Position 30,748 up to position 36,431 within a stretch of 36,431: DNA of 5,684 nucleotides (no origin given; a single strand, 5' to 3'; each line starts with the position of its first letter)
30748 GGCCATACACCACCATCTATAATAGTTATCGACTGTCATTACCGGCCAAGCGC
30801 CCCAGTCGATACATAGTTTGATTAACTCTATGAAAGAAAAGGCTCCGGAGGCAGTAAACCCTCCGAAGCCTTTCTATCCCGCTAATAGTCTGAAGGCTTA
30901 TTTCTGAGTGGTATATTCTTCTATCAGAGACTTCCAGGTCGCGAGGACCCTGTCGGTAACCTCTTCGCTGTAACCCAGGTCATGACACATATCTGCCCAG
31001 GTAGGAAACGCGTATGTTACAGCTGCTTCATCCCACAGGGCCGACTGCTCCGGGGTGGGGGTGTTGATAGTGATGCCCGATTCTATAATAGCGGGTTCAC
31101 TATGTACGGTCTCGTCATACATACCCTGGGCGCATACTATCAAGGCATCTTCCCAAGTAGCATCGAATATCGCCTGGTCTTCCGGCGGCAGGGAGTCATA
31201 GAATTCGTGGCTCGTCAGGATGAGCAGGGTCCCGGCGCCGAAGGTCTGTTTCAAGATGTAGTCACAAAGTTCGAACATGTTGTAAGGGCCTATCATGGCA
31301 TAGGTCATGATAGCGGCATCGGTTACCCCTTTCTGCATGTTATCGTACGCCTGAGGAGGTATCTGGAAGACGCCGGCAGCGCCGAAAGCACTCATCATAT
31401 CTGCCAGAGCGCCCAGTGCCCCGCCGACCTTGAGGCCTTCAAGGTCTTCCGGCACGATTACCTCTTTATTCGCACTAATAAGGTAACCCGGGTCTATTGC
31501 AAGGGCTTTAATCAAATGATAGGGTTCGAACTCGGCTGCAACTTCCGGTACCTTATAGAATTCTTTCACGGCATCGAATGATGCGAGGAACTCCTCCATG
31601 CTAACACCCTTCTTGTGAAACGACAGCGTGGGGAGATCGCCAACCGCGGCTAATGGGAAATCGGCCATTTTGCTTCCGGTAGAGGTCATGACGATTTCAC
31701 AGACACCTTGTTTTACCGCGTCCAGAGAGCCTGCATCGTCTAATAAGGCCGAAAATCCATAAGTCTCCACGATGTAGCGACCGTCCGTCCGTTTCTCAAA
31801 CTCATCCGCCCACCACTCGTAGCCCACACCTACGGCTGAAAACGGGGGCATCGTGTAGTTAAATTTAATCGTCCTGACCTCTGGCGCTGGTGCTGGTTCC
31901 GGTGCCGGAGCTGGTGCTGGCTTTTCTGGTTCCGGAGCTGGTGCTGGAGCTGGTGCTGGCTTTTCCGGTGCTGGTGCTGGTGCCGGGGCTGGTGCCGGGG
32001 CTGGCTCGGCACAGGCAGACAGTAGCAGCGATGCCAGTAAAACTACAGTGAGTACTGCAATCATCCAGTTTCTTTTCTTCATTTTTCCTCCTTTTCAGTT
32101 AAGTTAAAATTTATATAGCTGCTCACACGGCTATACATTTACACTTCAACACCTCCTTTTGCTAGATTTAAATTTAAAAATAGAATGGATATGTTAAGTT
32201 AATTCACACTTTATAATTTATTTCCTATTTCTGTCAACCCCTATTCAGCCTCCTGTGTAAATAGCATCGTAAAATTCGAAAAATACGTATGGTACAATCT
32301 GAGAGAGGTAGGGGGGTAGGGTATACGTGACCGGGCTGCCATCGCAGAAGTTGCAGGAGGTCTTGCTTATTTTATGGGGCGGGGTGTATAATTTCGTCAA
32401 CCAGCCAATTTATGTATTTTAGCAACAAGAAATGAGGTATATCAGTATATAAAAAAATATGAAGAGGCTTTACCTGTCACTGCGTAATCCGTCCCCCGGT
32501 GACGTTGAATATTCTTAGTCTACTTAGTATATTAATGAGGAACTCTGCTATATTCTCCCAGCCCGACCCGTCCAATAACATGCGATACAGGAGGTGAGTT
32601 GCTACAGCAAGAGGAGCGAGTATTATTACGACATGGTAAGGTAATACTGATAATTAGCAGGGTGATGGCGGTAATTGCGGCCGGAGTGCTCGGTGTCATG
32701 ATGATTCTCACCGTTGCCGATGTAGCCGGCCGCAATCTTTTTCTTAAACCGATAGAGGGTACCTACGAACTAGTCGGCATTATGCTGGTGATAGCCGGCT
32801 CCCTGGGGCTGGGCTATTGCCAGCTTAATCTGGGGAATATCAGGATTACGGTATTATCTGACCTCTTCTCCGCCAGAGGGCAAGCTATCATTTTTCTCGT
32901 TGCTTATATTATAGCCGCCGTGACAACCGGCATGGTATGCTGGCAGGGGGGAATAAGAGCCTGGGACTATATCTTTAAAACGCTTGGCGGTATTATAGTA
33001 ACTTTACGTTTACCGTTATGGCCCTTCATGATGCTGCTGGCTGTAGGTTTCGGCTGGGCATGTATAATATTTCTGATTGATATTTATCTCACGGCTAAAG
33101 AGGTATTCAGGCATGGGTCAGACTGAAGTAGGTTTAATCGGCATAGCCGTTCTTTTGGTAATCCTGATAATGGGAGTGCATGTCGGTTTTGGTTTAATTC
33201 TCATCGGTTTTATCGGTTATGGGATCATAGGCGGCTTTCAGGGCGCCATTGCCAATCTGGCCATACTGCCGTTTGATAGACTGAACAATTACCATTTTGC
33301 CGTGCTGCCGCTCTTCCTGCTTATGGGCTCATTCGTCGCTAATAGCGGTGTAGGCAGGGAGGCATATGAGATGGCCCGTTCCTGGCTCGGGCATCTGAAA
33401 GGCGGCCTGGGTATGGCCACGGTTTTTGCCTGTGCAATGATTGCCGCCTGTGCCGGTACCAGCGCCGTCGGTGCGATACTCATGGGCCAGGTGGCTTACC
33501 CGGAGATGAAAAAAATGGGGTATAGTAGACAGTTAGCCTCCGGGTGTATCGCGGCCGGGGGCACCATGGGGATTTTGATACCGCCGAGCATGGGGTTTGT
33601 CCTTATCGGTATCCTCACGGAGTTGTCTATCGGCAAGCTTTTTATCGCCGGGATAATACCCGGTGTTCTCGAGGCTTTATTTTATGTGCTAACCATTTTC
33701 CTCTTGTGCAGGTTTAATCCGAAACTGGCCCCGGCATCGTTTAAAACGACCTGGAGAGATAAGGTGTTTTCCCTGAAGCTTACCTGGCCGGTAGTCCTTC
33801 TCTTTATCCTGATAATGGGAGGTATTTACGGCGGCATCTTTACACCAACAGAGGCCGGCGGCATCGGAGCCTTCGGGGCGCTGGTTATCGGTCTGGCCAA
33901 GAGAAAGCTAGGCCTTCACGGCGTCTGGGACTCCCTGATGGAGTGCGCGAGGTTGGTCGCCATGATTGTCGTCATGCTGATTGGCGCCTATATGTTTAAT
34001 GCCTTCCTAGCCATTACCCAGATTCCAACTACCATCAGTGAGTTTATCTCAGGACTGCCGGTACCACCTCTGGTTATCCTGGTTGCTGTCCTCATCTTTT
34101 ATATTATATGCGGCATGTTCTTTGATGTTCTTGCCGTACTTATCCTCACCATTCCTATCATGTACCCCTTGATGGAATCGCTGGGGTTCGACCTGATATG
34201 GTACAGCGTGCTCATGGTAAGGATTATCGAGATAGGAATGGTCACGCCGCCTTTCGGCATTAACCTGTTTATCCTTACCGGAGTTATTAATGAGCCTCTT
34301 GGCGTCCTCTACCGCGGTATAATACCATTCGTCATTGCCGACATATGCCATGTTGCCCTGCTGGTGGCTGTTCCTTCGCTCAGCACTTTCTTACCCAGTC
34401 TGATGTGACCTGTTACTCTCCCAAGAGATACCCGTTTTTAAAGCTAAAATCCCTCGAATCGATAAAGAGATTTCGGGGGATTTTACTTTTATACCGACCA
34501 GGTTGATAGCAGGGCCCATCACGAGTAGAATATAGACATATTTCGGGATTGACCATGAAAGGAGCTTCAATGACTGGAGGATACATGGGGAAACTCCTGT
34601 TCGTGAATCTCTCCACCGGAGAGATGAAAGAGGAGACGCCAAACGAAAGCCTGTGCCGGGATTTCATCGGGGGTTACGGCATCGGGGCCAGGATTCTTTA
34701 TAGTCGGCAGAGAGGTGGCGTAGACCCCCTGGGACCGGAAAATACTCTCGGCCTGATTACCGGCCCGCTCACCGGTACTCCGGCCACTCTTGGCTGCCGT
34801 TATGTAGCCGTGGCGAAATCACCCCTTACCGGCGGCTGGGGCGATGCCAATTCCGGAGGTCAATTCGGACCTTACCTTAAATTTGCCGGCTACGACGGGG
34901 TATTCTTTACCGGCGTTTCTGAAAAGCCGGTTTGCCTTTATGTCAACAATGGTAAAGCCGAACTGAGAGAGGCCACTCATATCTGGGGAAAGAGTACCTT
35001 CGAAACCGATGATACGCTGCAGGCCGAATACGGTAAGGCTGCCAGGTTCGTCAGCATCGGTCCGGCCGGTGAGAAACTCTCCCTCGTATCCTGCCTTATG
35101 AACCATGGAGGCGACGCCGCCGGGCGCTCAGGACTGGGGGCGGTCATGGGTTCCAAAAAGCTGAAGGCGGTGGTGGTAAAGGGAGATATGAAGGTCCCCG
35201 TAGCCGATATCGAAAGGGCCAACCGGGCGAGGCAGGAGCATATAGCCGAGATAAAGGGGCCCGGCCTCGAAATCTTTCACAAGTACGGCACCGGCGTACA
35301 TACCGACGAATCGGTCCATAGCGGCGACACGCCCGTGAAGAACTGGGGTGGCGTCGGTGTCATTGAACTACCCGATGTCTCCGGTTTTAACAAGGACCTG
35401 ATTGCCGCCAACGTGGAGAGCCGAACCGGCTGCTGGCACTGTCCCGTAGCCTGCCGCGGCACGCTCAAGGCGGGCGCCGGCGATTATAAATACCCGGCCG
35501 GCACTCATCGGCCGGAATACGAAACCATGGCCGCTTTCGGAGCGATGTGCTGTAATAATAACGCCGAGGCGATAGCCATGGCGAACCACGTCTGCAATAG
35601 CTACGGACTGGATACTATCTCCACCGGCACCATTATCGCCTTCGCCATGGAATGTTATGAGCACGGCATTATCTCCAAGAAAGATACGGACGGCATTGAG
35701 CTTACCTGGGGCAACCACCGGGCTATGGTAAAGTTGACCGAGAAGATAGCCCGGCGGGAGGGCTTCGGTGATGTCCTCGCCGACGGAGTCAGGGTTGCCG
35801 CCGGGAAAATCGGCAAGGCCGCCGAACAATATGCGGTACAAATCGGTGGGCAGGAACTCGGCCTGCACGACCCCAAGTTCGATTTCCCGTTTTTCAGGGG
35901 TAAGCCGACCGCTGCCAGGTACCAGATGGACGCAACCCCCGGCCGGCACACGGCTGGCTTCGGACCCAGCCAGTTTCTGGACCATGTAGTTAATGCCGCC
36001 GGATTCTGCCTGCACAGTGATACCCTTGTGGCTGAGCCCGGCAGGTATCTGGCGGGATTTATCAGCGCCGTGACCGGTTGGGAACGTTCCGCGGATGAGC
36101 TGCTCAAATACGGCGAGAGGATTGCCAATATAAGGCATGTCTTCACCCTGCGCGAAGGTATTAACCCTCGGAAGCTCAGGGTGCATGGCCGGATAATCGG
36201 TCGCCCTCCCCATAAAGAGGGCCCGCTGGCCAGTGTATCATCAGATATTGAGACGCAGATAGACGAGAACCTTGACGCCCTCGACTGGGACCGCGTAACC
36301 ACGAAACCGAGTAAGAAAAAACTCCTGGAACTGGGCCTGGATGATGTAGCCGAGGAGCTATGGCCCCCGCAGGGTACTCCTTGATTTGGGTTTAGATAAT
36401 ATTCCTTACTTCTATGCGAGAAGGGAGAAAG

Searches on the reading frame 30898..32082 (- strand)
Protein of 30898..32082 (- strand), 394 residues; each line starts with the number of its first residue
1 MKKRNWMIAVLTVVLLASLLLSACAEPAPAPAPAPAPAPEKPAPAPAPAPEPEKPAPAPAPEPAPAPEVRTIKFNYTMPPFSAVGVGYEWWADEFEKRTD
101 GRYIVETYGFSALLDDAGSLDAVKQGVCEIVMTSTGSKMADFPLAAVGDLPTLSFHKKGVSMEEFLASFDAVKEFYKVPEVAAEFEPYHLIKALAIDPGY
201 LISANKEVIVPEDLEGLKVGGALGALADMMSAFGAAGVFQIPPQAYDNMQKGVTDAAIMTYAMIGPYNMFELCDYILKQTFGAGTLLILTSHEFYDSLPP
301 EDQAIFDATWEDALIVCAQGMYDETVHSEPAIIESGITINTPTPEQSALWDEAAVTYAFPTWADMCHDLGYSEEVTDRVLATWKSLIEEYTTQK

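Call 5: search_protein_families(library=pfam, proteins=[window:30898-32082:-])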
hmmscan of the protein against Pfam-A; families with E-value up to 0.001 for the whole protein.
window:30898-32082:- (394 aa): 1 family
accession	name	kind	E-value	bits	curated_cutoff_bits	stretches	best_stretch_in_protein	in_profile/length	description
PF03480.18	DctP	-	5.6e-25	88.7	23.4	1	75-354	2-275/286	Bacterial extracellular solute-binding protein, family 7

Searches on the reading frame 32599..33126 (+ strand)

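Call 43: search_protein_families(library=pfam, proteins=[window:32599-33126:+], max_evalue=0.01)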
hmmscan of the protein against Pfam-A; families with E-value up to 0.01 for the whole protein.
window:32599-33126:+ (175 aa): 1 family
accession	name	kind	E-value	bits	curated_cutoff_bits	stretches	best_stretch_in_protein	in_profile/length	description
PF04290.18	DctQ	-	2.7e-20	73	28.3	1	34-165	1-129/132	Tripartite ATP-independent periplasmic transporters, DctQ component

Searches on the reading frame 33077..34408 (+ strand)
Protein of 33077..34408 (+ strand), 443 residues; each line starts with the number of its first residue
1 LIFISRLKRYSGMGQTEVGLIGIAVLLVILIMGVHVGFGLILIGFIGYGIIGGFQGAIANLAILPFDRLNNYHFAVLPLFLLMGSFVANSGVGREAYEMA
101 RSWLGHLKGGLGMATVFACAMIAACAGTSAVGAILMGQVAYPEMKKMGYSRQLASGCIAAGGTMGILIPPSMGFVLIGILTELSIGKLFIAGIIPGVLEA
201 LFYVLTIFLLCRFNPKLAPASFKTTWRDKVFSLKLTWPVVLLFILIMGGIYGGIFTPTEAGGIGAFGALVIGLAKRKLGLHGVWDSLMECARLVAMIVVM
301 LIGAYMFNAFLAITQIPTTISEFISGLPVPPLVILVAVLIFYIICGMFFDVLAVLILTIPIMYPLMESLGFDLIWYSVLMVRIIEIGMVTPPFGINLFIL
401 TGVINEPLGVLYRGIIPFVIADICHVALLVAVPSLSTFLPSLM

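Call 5: search_protein_families(library=pfam, proteins=[window:33077-34408:+])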
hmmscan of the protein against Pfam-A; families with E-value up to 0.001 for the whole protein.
window:33077-34408:+ (443 aa): 1 family
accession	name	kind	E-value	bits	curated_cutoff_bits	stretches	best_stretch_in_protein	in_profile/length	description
PF06808.19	DctM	-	5e-86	289.6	23.8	1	24-434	2-412/413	Tripartite ATP-independent periplasmic transporter, DctM component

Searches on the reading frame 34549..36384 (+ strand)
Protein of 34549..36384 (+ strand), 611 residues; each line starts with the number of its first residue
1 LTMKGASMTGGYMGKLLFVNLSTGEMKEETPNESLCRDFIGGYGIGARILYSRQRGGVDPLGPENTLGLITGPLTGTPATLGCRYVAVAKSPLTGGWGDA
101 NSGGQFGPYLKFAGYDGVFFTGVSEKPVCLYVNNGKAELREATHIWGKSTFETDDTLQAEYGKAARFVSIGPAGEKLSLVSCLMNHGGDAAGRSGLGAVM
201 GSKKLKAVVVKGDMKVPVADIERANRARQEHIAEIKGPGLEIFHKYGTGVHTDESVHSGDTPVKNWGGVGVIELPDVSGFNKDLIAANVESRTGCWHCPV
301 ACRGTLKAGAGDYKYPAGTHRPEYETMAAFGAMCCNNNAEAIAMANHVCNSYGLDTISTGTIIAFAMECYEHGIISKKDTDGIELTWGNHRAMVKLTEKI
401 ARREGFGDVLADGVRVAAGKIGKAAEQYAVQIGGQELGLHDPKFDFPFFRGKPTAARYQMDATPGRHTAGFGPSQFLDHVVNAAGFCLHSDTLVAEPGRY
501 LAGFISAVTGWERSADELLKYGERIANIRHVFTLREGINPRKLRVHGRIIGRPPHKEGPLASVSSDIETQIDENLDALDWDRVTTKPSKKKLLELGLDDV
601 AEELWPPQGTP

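Call 43: search_protein_families(library=pfam, proteins=[window:34549-36384:+], max_evalue=0.01)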
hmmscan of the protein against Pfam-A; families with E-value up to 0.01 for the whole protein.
window:34549-36384:+ (611 aa): 2 families
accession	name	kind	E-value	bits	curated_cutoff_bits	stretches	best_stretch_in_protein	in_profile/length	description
PF01314.23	AFOR_C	-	2.1e-86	290.9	27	1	240-597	16-385/385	Aldehyde ferredoxin oxidoreductase, domains 2 & 3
PF02730.20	AFOR_N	-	3e-74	249.5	29.8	1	14-212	1-198/199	Aldehyde ferredoxin oxidoreductase, N-terminal domain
